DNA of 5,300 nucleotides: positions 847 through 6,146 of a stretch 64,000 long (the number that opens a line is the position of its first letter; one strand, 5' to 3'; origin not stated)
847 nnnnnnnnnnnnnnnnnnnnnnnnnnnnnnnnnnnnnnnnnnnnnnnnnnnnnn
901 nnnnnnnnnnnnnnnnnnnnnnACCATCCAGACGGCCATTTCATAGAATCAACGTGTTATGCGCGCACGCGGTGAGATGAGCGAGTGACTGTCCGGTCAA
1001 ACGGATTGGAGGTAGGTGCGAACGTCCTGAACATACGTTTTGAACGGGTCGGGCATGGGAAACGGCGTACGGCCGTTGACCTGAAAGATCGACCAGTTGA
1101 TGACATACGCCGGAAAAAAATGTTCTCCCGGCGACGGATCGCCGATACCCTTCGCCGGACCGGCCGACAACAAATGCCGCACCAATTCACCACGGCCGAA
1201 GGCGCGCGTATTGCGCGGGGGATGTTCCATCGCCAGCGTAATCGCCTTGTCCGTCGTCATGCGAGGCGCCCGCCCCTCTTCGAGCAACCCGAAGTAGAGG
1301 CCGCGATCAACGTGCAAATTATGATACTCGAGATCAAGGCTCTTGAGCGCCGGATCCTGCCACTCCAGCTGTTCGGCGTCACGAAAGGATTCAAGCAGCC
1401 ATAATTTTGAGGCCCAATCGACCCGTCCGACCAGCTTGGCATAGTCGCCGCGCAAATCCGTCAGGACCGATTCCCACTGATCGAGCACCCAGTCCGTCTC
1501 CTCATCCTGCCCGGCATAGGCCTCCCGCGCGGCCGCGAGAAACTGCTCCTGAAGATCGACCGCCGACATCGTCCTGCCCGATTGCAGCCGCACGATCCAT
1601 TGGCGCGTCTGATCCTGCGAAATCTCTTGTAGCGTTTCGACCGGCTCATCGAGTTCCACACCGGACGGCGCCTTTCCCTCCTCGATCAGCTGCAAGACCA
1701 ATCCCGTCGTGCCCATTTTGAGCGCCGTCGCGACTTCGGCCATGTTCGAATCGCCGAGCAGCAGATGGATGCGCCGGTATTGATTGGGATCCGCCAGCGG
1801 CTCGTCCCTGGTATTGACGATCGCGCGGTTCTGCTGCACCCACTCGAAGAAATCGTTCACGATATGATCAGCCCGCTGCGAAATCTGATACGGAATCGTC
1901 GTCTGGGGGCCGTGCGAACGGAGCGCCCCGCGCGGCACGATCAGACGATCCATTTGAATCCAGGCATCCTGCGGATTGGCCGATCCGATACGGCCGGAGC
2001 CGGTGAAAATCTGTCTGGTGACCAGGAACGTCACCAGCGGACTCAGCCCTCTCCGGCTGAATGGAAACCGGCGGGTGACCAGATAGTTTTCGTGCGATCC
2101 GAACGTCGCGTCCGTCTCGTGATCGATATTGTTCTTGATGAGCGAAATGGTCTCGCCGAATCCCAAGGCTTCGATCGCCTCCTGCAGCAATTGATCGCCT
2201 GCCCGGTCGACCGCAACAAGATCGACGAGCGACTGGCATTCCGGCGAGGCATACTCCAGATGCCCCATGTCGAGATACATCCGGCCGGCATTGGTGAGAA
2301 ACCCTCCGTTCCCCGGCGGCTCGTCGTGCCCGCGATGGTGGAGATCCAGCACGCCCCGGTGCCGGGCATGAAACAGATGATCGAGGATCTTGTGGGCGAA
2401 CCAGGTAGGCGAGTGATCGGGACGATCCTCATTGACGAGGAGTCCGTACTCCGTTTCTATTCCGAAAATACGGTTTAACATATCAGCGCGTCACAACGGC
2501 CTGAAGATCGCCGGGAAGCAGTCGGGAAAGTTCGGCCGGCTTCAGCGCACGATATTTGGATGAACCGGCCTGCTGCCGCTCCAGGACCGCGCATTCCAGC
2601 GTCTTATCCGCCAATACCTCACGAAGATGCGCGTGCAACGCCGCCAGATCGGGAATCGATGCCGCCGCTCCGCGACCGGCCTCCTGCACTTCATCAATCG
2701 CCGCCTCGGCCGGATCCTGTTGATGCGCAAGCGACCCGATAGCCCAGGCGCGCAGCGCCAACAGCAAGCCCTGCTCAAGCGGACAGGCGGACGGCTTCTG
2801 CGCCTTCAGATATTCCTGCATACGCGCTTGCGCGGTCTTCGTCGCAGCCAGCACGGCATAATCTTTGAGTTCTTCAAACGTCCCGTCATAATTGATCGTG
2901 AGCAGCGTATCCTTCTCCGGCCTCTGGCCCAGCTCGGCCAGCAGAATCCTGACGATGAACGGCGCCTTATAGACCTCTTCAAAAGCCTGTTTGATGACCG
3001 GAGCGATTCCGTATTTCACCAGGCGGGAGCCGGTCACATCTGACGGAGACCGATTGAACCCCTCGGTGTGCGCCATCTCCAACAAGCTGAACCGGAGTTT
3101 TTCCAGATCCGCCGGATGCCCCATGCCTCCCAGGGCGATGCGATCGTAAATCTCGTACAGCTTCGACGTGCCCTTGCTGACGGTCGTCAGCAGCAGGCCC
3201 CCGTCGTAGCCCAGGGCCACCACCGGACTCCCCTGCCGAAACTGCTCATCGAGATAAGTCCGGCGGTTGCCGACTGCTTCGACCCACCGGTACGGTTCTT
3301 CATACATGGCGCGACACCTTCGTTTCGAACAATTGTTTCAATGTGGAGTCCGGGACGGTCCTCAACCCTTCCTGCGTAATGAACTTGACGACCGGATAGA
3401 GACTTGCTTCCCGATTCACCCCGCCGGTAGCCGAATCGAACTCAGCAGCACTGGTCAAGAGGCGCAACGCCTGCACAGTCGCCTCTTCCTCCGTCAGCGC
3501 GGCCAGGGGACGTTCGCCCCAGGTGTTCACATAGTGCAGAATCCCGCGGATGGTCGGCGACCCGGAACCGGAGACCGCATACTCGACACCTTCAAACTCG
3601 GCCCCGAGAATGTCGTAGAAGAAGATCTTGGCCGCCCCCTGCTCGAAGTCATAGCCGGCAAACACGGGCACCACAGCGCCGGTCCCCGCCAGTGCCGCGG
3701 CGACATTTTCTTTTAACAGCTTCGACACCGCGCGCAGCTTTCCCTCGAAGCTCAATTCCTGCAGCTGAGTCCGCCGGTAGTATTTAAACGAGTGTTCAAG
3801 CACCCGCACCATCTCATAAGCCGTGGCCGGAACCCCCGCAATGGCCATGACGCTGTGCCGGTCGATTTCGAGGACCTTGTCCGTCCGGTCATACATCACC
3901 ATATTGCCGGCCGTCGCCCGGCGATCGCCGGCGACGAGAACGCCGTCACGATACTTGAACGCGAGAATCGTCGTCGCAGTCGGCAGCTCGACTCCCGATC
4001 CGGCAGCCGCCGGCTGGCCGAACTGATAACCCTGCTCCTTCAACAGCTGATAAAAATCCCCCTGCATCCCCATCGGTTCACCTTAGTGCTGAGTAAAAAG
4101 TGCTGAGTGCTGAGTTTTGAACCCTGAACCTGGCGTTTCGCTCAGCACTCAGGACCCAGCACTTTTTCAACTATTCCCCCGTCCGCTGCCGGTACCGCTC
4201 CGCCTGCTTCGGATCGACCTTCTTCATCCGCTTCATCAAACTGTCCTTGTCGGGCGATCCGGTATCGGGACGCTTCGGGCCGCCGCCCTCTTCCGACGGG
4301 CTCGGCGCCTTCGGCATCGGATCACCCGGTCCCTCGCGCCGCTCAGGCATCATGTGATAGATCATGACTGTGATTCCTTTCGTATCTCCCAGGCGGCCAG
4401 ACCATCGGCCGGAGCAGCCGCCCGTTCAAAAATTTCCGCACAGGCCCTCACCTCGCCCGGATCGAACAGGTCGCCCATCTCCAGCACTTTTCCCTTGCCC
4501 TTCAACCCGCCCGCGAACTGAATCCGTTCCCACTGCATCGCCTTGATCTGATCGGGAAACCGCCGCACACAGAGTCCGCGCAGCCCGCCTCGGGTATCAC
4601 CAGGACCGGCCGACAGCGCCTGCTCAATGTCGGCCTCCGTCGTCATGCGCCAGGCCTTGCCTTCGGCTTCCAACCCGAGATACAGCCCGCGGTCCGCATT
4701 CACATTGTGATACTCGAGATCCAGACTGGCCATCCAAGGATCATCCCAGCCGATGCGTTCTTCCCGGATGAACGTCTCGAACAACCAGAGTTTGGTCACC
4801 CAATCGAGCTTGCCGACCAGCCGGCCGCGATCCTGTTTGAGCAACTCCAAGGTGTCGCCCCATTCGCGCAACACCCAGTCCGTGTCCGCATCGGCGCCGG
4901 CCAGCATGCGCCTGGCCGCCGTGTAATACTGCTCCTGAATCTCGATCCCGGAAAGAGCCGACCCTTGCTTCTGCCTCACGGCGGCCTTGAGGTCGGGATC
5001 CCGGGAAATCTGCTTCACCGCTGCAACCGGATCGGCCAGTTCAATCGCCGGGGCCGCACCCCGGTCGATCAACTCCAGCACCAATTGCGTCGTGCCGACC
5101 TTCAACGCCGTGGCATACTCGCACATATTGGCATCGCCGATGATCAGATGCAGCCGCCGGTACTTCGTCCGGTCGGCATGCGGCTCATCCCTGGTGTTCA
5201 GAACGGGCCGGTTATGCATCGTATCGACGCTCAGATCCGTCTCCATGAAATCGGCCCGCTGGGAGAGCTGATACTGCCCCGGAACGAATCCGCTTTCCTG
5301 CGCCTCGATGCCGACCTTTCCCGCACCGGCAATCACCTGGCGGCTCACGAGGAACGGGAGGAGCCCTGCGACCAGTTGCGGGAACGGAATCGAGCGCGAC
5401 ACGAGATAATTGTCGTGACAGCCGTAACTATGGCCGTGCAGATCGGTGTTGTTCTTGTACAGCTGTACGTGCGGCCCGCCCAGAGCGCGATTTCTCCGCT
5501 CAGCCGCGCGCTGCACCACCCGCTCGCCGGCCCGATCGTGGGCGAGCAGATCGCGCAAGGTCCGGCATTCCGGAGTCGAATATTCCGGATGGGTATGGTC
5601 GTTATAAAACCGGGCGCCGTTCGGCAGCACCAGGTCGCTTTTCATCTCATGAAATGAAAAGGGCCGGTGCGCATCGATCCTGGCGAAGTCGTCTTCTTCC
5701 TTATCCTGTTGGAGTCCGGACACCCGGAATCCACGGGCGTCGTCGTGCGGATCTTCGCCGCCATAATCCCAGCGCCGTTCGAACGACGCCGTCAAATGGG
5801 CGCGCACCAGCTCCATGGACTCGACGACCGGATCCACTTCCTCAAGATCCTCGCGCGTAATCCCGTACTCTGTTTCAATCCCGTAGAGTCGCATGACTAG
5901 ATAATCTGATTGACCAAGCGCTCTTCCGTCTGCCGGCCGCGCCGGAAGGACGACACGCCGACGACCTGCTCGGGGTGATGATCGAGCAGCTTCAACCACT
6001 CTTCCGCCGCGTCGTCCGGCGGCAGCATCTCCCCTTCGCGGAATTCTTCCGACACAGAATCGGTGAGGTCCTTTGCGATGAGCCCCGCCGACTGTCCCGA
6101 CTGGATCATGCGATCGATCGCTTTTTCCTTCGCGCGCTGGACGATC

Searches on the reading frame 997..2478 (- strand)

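Call 34: search_protein_families(library=pfam, proteins=[window:997-2478:-], max_evalue=0.001)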
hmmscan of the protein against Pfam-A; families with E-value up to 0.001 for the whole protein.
window:997-2478:- (493 aa): 1 family
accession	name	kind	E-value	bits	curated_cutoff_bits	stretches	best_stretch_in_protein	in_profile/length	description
PF03136.20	Pup_ligase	-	3.8e-132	441.8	25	1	3-437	1-429/441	Pup-ligase protein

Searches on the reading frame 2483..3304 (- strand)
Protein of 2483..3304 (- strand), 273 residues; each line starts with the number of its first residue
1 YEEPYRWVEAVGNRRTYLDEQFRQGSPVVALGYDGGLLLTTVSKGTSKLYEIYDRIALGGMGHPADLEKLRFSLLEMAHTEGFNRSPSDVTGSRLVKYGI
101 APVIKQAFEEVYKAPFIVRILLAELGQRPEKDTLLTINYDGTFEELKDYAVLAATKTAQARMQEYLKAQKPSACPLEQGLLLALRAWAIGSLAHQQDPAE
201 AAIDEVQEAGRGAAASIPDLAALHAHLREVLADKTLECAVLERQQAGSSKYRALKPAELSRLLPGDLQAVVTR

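Call 34: search_protein_families(library=pfam, proteins=[window:2483-3304:-], max_evalue=0.001)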
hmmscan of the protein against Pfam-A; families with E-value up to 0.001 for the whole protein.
window:2483-3304:- (273 aa): 1 family
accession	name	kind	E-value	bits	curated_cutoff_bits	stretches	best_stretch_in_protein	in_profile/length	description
PF00227.31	Proteasome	-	4.6e-07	30.1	22.4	1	40-186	29-169/189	Proteasome subunit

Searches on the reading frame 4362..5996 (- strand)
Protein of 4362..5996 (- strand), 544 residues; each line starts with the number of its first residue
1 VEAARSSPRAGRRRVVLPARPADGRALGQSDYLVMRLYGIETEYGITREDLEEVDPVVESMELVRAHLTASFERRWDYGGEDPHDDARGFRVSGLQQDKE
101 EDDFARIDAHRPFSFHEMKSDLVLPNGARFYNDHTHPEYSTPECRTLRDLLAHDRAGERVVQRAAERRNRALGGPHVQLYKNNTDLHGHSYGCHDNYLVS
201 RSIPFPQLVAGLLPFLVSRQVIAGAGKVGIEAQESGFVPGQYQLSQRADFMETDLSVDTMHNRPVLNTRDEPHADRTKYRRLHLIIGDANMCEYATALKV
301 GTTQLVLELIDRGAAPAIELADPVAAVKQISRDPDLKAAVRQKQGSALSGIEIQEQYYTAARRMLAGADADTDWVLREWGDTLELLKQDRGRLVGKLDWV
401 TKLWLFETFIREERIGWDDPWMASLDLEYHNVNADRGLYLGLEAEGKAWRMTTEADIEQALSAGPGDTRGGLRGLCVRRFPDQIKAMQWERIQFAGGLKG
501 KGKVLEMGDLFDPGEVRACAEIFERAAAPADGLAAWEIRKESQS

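Call 34: search_protein_families(library=pfam, proteins=[window:4362-5996:-], max_evalue=0.001)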
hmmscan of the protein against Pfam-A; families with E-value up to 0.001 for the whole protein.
window:4362-5996:- (544 aa): 1 family
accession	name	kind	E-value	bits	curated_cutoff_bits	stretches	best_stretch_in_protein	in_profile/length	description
PF03136.20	Pup_ligase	-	3.1e-164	547.6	25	1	36-492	1-440/441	Pup-ligase protein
